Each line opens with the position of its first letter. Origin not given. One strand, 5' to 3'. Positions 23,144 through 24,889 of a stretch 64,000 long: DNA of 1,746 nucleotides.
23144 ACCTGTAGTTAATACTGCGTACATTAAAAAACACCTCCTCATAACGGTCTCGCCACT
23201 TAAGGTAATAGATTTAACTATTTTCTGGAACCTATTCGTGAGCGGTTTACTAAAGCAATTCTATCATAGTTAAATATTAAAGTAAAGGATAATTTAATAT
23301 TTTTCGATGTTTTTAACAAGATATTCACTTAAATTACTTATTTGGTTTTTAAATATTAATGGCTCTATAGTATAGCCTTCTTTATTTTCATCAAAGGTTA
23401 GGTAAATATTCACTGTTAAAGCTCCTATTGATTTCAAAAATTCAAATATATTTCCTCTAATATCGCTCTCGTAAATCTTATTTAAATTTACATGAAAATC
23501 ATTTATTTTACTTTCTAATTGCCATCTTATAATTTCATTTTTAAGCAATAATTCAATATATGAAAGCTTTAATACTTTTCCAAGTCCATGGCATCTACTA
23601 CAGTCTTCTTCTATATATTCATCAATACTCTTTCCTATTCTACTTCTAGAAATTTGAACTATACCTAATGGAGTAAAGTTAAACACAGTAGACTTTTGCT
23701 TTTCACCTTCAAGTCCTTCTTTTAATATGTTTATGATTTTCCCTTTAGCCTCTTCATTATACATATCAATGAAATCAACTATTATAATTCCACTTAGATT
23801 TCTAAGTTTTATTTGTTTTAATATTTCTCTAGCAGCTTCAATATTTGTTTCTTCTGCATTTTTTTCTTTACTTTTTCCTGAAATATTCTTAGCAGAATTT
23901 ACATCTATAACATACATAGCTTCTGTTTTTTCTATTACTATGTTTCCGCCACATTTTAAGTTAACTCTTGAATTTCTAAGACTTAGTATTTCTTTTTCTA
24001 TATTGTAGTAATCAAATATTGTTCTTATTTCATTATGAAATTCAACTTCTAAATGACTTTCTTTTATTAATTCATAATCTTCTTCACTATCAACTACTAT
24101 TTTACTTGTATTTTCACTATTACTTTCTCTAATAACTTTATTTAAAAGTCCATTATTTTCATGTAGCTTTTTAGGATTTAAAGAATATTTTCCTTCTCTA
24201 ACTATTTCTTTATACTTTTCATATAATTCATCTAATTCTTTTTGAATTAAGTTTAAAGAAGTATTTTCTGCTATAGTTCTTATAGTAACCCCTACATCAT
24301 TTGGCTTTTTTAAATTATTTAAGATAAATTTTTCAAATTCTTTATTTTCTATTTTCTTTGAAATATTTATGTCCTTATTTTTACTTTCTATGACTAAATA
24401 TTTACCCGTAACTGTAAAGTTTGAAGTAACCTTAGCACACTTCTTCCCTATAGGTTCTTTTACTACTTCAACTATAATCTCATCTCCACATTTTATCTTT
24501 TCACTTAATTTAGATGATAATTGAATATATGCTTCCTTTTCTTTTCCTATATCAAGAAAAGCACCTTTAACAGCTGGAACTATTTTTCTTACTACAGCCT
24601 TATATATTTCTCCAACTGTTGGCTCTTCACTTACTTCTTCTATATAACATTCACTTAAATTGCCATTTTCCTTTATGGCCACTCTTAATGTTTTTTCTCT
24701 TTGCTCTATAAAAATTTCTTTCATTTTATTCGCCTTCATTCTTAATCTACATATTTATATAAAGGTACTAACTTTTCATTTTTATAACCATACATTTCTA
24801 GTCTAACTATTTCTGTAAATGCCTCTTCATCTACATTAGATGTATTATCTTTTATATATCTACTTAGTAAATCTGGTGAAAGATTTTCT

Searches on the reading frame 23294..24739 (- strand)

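Call 71: search_protein_families(library=pfam, proteins=[window:23294-24739:-], max_evalue=0.00001)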
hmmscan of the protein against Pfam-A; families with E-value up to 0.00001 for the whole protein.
window:23294-24739:- (481 aa): 1 family
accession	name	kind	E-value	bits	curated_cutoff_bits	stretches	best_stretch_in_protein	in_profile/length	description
PF10150.14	RNase_E_G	-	2.7e-73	247.2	25.5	1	109-367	1-269/270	Ribonuclease E/G family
